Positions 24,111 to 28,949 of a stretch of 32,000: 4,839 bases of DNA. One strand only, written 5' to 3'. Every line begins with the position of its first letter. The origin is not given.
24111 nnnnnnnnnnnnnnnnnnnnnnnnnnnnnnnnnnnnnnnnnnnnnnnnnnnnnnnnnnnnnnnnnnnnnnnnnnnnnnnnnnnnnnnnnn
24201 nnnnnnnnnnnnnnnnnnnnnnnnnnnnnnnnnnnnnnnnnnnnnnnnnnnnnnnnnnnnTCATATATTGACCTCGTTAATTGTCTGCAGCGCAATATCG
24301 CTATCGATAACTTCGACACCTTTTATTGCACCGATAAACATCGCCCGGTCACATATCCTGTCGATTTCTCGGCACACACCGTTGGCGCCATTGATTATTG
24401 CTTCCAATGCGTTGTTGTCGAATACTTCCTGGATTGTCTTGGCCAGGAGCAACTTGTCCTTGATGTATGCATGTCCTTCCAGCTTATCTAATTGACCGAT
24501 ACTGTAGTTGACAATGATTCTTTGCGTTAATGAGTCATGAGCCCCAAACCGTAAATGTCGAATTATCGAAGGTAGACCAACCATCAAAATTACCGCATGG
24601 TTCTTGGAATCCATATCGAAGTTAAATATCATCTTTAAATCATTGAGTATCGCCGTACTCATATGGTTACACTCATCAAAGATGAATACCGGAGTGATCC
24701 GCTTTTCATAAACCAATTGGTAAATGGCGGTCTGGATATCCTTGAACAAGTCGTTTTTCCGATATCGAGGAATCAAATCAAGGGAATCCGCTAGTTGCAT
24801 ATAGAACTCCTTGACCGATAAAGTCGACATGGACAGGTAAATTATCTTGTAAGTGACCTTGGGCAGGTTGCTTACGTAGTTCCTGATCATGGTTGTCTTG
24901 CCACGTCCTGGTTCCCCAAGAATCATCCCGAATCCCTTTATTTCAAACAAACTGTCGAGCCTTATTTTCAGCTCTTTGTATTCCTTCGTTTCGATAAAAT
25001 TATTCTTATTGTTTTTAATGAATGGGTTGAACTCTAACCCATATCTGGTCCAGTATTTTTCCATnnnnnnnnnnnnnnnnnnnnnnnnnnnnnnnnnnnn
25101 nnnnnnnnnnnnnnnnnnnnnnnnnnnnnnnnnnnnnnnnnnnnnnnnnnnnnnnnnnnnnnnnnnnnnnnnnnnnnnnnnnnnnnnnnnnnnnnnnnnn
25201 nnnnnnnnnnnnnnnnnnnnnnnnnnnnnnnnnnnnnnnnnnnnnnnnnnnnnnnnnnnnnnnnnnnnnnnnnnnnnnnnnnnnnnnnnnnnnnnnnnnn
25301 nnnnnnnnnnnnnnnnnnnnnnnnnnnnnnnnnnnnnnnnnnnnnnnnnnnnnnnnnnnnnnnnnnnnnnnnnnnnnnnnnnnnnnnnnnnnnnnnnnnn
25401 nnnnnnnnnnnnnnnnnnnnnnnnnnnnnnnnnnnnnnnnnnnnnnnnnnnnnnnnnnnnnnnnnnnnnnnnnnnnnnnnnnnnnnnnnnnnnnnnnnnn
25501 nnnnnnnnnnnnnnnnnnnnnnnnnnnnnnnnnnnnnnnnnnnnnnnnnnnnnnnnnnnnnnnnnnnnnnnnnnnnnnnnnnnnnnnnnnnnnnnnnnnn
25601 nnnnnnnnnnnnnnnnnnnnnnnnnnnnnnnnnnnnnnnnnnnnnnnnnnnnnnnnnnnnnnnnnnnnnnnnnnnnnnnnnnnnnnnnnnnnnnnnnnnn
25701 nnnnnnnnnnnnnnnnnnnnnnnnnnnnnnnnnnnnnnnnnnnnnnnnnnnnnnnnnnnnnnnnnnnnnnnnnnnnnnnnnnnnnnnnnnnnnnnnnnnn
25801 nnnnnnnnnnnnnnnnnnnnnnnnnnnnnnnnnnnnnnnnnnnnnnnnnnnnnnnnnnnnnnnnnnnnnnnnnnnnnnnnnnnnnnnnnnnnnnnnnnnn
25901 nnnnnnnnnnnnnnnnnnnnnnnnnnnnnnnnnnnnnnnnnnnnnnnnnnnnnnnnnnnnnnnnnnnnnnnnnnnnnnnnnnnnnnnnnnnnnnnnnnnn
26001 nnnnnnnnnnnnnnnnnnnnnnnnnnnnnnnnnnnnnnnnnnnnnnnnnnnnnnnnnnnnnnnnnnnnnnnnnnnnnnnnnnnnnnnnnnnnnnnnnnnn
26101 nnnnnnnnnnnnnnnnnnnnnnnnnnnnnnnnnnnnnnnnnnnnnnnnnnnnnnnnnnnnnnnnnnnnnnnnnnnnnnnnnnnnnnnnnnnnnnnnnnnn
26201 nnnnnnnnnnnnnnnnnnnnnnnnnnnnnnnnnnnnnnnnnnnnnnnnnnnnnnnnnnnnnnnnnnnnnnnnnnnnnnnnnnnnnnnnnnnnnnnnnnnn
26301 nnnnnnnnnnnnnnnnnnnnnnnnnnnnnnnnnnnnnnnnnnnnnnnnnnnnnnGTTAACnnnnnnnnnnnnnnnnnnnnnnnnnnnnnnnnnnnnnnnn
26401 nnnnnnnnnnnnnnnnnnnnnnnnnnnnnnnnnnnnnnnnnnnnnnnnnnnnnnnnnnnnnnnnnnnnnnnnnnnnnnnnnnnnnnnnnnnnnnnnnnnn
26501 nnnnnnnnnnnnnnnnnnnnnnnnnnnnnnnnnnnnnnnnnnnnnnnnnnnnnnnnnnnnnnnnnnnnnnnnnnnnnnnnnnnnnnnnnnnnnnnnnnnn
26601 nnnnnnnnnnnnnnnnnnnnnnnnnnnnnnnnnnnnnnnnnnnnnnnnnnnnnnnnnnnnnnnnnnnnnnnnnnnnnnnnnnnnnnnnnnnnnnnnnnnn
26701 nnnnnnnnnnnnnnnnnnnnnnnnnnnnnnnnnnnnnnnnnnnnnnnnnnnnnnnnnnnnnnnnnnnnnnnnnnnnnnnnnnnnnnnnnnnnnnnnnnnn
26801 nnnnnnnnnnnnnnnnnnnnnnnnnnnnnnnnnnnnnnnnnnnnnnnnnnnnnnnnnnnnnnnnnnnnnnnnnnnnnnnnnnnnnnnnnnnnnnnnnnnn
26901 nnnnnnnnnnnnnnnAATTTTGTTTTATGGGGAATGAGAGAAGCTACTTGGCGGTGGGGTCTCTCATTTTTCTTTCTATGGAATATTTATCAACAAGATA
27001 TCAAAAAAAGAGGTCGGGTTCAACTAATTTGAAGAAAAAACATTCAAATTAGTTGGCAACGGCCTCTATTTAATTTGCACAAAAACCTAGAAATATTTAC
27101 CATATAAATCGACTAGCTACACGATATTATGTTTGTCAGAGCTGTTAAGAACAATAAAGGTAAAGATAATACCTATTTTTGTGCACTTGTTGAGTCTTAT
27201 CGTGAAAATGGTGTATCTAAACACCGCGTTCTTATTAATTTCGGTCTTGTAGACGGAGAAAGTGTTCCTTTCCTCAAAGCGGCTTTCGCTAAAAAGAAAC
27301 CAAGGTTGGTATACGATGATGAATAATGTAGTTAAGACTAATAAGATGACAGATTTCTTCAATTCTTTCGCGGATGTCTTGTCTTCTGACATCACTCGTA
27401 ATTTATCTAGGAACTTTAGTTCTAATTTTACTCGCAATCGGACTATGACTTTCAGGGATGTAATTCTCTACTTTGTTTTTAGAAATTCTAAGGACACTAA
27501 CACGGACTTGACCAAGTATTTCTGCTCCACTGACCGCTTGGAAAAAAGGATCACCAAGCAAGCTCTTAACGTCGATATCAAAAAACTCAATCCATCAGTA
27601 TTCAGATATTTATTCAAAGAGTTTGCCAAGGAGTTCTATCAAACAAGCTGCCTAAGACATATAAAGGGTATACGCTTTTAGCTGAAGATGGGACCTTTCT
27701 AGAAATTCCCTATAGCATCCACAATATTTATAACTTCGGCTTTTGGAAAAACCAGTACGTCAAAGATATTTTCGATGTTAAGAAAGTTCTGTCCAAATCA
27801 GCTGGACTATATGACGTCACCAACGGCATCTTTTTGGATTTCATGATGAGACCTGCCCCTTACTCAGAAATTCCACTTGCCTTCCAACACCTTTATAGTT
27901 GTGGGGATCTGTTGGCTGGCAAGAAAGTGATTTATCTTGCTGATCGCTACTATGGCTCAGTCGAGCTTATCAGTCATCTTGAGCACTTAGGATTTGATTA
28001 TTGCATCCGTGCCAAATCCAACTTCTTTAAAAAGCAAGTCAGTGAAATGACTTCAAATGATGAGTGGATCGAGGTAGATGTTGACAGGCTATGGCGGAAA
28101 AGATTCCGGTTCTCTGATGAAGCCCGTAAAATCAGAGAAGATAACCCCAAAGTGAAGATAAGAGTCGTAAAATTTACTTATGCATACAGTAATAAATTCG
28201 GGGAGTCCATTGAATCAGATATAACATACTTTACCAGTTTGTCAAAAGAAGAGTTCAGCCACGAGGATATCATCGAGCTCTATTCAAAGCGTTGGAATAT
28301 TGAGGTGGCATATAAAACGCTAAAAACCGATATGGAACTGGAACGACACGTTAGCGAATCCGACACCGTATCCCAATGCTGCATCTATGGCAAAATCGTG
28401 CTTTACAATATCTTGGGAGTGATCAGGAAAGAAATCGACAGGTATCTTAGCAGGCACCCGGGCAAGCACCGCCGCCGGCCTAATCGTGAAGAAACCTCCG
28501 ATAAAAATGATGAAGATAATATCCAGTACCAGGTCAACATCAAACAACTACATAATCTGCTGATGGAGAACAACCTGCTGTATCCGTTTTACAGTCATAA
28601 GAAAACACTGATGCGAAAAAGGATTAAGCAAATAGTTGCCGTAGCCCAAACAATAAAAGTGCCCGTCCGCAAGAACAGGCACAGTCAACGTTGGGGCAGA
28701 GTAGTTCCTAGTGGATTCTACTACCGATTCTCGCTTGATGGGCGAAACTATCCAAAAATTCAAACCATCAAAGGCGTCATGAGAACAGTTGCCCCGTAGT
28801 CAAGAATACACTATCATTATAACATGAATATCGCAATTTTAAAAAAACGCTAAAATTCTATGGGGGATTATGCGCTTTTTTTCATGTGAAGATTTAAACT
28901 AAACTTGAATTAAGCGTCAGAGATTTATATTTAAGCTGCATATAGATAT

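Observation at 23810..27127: Compact 3.3-kb Tn552/Tn7/Mu-class transposon with exact ends and a 6-bp duplication, inserted between the SD and ATG of another transposase gene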

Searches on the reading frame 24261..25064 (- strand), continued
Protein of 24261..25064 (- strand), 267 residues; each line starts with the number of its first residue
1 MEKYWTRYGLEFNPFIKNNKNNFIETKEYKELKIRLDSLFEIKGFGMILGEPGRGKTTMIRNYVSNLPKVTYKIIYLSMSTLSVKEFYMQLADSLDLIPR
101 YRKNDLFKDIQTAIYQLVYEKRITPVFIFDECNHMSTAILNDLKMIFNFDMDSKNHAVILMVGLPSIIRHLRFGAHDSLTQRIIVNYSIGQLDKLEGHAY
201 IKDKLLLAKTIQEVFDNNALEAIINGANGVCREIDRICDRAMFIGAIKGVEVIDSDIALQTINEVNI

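Call 88: search_protein_families(library=phrogs, proteins=[window:24261-25064:-], max_evalue=0.01)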
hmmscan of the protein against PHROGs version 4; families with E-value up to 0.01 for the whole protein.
window:24261-25064:- (267 aa): 4 families
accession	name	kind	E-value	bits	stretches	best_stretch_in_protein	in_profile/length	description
phrog_296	-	integration and excision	4.7e-20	72.8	1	16-257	291-514/626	DNA transposition protein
phrog_2630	-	unknown function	1.9e-06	28.4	0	16-82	4-70/326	-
phrog_168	-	DNA, RNA and nucleotide metabolism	0.001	19.9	1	36-247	37-216/314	clamp loader of DNA polymerase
phrog_5846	-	DNA, RNA and nucleotide metabolism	0.0042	17.4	0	43-142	38-113/380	clamp loader of DNA polymerase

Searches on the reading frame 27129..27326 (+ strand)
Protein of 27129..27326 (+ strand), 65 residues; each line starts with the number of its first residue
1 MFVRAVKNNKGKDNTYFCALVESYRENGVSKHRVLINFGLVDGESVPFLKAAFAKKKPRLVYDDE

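Call 26: search_protein_families(library=ncbifam, proteins=[window:27129-27326:+], max_evalue=0.01)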
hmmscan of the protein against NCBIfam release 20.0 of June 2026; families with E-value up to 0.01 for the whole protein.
window:27129-27326:+ (65 aa): 0 families

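Call 68: search_protein_families(library=pfam, proteins=[window:27129-27326:+], max_evalue=1)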
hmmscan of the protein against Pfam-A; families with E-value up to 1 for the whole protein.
window:27129-27326:+ (65 aa): 1 family
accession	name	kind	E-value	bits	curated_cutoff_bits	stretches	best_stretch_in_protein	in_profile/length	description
PF11090.14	Phage_T7_Gp13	-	0.17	12.8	25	1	6-50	30-75/86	Bacteriophage T7, probable scaffold protein Gp13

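Call 69: search_dna_similar(query=window:27129-27323:+, collection=plasmids, mode=protein, max_rows=12, max_evalue=0.01)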
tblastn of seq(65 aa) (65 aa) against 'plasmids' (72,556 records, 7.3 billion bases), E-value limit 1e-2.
No match.

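Call 110: find_encoding_contigs(protein=window:27129-27326:+, flank=3000, max_places=6)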
Protein window:27129-27326:+ (65 aa): no gene with exactly this product is on record in the collection.

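Call 112: search_protein_families(library=ncbifam, proteins=[window:27129-27326:+], max_evalue=10)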
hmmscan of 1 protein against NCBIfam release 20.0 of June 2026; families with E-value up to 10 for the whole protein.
window:27129-27326:+ (65 aa): 0 families

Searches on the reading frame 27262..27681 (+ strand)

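Call 26: search_protein_families(library=ncbifam, proteins=[window:27262-27681:+], max_evalue=0.01)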
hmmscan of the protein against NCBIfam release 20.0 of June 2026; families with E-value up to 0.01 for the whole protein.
window:27262-27681:+ (139 aa): 1 family
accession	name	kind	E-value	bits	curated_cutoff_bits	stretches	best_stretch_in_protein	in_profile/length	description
NF033592.1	transpos_IS4_1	equivalog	1.2e-05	24.6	115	1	37-130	2-99/332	IS4 family transposase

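Call 68: search_protein_families(library=pfam, proteins=[window:27262-27681:+], max_evalue=1)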
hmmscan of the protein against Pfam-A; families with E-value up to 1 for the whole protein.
window:27262-27681:+ (139 aa): 2 families
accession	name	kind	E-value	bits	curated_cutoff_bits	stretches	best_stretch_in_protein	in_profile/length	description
PF11513.13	TA0956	-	0.0049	17.5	25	1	24-80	21-77/110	Thermoplasma acidophilum protein TA0956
PF21056.3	ZSWIM1-3_RNaseH-like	-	0.07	13.5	27.2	1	24-59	27-62/128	Zinc finger SWIM domain-containing protein 1/3, RNaseH-like domain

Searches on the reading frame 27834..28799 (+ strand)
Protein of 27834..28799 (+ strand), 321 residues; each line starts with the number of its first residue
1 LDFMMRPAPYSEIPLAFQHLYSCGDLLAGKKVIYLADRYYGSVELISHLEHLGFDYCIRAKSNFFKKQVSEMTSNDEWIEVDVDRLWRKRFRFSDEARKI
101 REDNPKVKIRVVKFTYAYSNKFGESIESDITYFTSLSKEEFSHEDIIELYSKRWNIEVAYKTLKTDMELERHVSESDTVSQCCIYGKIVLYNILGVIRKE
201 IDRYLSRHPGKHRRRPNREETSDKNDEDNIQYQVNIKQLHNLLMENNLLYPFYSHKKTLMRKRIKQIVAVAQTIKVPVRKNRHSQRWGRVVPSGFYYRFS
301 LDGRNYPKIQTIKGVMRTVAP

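Call 26: search_protein_families(library=ncbifam, proteins=[window:27834-28799:+], max_evalue=0.01)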
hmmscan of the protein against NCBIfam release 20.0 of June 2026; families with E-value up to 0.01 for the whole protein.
window:27834-28799:+ (321 aa): 10 families
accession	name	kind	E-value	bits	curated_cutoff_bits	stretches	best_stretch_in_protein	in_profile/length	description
NF033592.1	transpos_IS4_1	equivalog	6.4e-28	97.8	115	1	30-194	177-328/332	IS4 family transposase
NF033591.1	transpos_IS4_2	equivalog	9.3e-14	51.3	152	1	29-176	117-259/340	IS4 family transposase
NF033539.1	transpos_IS1380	equivalog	3.6e-11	42.3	180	1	30-201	207-379/419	IS1380 family transposase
NF049999.1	transpos_IS701_3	equivalog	5.1e-08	32.2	170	1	99-179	268-342/412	IS701 family transposase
NF049925.1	transpos_IS4_4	equivalog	6.5e-08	31.7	250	1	35-174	214-346/449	IS4 family transposase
NF033559.2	transpos_IS1634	equivalog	3.6e-07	29.6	100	1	132-170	363-399/483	IS1634 family transposase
NF033540.2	transpos_IS701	equivalog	1.2e-05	24.7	150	1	33-170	184-335/363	IS701 family transposase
NF033541.0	transpos_ISH3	equivalog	4.7e-05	22.7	225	1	98-196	201-296/298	ISH3 family transposase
NF049921.1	transpos_IS701_2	equivalog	0.00016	21.2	250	1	34-178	148-271/318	IS701 family transposase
NF033590.1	transpos_IS4_3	equivalog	0.0015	17.6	160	1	144-172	269-297/405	IS4 family transposase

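Call 68: search_protein_families(library=pfam, proteins=[window:27834-28799:+], max_evalue=1)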
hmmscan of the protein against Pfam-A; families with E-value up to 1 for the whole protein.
window:27834-28799:+ (321 aa): 2 families
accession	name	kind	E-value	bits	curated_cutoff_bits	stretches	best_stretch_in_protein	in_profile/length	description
PF01609.27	DDE_Tnp_1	-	2.2e-16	60.6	23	1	30-193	76-200/200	Transposase DDE domain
PF13701.12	DDE_Tnp_1_4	-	0.00089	18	34.7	1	30-199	216-375/435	Transposase DDE domain group 1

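Call 111: find_encoding_contigs(protein=window:27834-28799:+, flank=5000, max_places=6)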
Protein window:27834-28799:+ (321 aa): no gene with exactly this product is on record in the collection.
